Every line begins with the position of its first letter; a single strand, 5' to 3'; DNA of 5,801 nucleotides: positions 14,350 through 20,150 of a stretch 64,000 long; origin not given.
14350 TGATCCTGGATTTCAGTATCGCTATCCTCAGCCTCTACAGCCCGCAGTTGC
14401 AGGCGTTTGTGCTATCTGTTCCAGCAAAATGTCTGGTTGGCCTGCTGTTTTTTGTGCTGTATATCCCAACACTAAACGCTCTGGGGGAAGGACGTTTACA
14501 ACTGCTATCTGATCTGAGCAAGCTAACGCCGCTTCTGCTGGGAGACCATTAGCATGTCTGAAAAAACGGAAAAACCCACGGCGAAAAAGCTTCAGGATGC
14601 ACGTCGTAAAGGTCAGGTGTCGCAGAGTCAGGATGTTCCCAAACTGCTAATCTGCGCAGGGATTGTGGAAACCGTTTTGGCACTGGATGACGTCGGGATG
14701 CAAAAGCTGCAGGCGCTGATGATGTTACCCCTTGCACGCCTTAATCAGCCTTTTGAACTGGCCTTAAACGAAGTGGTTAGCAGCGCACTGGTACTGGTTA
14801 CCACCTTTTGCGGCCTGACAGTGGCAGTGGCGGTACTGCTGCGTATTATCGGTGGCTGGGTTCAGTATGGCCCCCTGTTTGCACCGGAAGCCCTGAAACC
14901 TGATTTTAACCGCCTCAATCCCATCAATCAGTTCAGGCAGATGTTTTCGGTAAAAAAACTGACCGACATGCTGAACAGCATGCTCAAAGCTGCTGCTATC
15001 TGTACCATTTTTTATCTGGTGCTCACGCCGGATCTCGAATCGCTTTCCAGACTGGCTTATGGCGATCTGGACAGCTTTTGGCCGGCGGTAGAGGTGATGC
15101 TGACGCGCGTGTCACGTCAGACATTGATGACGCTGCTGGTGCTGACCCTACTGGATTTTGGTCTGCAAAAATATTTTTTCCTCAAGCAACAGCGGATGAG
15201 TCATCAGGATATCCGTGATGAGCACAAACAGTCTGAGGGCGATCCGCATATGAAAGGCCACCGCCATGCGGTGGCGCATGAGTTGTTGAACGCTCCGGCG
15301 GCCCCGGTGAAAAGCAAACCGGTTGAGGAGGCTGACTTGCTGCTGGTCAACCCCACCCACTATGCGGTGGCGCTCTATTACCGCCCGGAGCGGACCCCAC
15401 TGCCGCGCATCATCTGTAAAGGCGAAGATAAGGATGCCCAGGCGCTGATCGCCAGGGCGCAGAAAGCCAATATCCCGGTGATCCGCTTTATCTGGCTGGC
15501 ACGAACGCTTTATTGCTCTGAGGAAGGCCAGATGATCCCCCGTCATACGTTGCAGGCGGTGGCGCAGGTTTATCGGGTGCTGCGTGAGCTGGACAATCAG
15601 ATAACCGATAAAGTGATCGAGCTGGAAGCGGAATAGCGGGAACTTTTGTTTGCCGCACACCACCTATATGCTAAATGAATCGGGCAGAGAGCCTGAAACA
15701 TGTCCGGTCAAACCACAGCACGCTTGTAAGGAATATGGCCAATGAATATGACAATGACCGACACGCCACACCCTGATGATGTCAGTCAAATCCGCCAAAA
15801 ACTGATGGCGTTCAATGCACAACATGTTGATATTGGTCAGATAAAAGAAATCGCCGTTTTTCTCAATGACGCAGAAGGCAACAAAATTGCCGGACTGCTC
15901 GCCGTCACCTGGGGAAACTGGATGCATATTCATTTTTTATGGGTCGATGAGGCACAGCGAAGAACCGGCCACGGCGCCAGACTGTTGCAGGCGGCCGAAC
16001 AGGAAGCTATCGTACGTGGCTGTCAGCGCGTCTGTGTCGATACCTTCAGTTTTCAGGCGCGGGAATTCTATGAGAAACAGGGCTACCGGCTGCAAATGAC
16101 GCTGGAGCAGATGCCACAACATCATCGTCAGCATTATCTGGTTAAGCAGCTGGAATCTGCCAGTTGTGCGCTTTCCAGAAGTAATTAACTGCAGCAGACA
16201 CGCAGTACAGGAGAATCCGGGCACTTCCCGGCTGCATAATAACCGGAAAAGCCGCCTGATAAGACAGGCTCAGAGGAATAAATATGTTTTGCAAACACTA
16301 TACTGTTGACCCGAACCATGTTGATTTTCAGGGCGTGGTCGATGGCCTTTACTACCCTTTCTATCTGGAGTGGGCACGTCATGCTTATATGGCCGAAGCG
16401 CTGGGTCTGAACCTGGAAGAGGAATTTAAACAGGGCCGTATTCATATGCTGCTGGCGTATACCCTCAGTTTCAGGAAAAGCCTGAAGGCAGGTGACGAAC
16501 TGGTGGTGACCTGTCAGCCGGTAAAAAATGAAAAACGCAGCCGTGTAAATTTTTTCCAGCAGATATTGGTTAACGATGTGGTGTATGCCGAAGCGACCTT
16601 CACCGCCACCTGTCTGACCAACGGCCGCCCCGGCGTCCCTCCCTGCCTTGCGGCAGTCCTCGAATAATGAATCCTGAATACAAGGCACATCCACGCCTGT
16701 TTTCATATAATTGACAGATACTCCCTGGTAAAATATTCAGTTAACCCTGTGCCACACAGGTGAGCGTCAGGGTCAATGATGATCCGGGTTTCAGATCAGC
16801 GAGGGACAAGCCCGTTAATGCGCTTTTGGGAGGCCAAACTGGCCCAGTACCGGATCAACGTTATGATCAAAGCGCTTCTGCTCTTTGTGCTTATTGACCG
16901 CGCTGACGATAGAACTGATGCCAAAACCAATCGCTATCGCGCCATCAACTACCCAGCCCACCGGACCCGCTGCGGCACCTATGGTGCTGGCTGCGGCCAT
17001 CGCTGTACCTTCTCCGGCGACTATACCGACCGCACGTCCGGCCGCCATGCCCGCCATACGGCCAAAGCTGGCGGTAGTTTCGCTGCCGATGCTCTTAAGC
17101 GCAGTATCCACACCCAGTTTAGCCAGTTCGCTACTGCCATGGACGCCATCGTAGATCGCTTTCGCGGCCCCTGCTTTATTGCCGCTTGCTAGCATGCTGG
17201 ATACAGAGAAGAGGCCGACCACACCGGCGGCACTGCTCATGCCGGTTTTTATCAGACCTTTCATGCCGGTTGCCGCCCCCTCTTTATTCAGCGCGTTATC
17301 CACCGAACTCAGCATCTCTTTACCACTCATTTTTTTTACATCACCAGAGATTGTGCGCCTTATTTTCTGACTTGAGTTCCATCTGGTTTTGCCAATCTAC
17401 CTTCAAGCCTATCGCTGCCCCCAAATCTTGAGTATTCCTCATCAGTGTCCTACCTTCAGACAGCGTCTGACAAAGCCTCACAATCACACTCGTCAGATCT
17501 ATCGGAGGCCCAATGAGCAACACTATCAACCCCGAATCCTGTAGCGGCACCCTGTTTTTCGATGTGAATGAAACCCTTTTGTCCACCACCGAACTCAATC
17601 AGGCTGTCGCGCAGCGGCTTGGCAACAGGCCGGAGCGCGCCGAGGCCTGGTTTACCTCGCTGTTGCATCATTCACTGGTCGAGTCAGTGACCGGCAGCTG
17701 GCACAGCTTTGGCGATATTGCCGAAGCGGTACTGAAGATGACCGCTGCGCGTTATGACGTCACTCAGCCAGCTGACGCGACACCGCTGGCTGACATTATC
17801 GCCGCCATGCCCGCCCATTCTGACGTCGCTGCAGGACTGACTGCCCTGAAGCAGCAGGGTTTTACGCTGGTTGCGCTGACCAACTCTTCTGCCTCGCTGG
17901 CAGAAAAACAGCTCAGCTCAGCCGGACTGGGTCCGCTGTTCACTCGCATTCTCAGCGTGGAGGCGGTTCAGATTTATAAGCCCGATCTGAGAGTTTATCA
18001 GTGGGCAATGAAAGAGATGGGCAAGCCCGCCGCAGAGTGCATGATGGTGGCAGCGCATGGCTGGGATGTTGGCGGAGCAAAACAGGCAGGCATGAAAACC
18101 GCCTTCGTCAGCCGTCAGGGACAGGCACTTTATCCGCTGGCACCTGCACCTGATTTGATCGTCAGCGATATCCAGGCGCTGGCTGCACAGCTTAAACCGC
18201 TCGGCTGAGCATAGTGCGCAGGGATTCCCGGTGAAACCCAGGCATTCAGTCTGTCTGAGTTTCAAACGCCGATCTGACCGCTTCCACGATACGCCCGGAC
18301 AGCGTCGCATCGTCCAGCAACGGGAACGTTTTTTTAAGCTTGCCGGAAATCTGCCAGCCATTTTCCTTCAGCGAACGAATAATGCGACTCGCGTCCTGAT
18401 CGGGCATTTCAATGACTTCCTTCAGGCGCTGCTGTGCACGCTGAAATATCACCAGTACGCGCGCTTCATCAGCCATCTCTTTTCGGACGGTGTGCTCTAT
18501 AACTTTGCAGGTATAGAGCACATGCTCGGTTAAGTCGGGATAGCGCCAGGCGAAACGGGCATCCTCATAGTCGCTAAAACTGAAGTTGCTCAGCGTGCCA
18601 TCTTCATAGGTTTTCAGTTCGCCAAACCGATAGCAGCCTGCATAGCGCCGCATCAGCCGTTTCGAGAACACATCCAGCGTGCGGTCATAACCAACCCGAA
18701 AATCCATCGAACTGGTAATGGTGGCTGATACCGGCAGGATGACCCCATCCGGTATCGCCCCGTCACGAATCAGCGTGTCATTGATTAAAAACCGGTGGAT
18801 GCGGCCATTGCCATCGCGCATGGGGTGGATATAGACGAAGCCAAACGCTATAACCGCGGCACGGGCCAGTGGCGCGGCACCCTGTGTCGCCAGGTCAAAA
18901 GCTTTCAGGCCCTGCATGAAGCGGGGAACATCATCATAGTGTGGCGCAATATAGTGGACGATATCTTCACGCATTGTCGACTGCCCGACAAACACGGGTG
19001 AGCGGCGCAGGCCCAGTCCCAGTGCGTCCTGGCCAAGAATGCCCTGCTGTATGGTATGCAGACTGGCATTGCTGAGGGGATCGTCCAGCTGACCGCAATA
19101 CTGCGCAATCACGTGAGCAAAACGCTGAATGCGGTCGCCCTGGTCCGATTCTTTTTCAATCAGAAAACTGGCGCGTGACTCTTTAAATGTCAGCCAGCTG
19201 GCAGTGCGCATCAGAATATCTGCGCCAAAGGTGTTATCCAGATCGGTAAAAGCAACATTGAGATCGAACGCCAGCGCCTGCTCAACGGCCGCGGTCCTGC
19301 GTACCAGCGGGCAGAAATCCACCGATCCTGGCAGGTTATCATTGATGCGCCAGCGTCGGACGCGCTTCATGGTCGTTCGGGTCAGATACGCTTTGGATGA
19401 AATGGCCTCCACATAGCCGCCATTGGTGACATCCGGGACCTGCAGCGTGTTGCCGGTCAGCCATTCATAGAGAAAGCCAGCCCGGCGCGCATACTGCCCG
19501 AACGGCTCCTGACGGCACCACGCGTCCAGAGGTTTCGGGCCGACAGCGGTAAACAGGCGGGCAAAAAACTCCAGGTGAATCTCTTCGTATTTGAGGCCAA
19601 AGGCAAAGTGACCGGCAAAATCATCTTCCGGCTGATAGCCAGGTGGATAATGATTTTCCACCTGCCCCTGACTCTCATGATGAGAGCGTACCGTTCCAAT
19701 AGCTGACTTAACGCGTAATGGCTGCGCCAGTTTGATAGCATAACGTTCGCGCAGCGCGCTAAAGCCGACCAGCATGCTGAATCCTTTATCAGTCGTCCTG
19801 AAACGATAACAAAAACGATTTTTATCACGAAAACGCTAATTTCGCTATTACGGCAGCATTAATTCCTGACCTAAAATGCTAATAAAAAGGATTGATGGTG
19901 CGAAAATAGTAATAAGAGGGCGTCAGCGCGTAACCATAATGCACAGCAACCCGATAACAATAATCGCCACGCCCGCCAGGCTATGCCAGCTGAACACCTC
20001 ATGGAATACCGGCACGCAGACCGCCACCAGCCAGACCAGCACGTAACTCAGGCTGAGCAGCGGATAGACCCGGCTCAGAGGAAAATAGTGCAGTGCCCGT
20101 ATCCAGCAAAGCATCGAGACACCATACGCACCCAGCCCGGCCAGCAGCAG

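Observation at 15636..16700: hrp-box-like promoter immediately after hrcU, in front of a GNAT acetyltransferase + hotdog thioesterase pair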

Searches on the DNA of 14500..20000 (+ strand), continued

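Call 89: get_annotated_region(hit=H16, flank=4000)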
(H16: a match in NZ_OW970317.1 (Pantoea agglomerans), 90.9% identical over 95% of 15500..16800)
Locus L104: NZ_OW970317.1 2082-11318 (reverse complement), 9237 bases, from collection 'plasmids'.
description: Pantoea agglomerans strain DAPP-PG734 plasmid P2, complete sequence
organism: Pantoea agglomerans (NCBI taxid 549)
taxonomy: Bacteria; Pseudomonadota; Gammaproteobacteria; Enterobacterales; Erwiniaceae; Pantoea; Pantoea agglomerans
host: -; source: Olive knot caused by Pseudomonas savastanoi pv. savastanoi; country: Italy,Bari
typing (MOB-suite, as given by PLSDB): conjugative; replicon rep_cluster_1441; relaxase MOBF; mating-pair formation MPF_F
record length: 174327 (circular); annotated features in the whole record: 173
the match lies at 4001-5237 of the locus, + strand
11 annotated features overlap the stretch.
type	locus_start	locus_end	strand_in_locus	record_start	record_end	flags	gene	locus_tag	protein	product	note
CDS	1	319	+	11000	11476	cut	-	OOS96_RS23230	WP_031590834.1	type III secretion system HrpP C-terminal domain-containing protein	-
CDS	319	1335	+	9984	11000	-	sctQ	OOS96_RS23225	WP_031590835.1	type III secretion system cytoplasmic ring protein SctQ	GO:0030254 - protein secretion by the type III secretion system [Evidence IEA]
CDS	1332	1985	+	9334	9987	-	sctR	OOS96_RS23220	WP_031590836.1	type III secretion system export apparatus subunit SctR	GO:0030254 - protein secretion by the type III secretion system [Evidence IEA]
CDS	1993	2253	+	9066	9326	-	sctS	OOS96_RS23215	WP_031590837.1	type III secretion system export apparatus subunit SctS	GO:0030254 - protein secretion by the type III secretion system [Evidence IEA]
CDS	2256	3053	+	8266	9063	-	sctT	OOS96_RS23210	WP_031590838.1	type III secretion system export apparatus subunit SctT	GO:0030254 - protein secretion by the type III secretion system [Evidence IEA]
CDS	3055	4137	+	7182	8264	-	sctU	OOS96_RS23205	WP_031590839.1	type III secretion system export apparatus subunit SctU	GO:0030254 - protein secretion by the type III secretion system [Evidence IEA]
CDS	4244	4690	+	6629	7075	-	-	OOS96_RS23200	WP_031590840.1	GNAT family N-acetyltransferase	-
CDS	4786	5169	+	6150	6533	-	-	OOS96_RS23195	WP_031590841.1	acyl-CoA thioesterase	-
CDS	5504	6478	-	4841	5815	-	-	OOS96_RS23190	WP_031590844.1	ParB family protein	-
CDS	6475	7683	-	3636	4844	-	-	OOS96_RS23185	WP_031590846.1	AAA family ATPase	-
CDS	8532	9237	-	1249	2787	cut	-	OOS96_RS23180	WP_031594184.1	IS66 family transposase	-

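Call 98: search_rna_families(source=window, start=15500, end=16900, threshold=evalue, max_evalue=1)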
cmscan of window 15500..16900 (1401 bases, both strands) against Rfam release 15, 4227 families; matches with E-value up to 1: 0.
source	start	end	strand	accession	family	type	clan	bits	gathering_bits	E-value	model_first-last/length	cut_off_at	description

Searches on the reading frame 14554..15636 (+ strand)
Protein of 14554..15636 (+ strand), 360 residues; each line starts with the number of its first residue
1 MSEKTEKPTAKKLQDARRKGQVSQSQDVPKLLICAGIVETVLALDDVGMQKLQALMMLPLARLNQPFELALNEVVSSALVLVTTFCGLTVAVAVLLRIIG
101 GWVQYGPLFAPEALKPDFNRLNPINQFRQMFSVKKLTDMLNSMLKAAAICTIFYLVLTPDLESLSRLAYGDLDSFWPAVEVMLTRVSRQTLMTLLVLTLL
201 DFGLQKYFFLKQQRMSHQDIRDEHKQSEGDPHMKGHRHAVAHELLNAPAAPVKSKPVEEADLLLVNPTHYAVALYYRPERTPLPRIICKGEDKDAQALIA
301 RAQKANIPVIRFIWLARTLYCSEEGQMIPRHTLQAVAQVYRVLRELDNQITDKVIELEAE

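Call 5: search_protein_families(library=pfam, proteins=[window:14554-15636:+], max_evalue=0.01)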
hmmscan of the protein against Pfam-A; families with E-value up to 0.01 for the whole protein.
window:14554-15636:+ (360 aa): 1 family
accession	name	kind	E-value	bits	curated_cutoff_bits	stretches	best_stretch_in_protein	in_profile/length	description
PF01312.24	Bac_export_2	-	3.1e-93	313.1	24.4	1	3-342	2-334/335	FlhB HrpN YscU SpaS Family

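Call 6: search_protein_families(library=ncbifam, proteins=[window:14554-15636:+], max_evalue=0.01)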
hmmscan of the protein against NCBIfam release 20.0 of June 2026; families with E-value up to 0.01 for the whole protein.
window:14554-15636:+ (360 aa): 9 families
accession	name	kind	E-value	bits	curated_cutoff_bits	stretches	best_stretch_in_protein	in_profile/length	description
TIGR01404.2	FlhB_rel_III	equivalog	6e-126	420.4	358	1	3-346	1-341/341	type III secretion system export apparatus subunit SctU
NF009364.0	PRK12721.1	equivalog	2.2e-79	267.2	381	1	1-351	1-348/352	EscU/YscU/HrcU family type III secretion system export apparatus switch protein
TIGR00328.1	flhB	equivalog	1.2e-75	254.9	349.25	1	3-347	2-345/348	flagellar biosynthesis protein FlhB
NF004950.0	PRK06298.1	equivalog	2.3e-58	198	434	1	1-352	1-350/360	type III secretion system protein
NF009411.0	PRK12772.1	equivalog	9.3e-55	186.2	739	1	2-347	263-607/610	fused FliR family export protein/FlhB family type III secretion system protein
NF006017.0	PRK08156.1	equivalog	8.4e-54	183.2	394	1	1-350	1-342/367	EscU/YscU/HrcU family type III secretion system export apparatus switch protein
NF009117.0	PRK12468.1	equivalog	4.7e-39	134.2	712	1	3-342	8-346/386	flagellar biosynthesis protein FlhB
NF009412.0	PRK12773.1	equivalog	2.1e-25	89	886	1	4-343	303-642/649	flagellar biosynthesis protein FlhB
TIGR00789.1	flhB_rel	hypoth_equivalog_domain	3e-11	43.4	117.35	1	269-349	3-83/84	FlhB-like flagellar biosynthesis protein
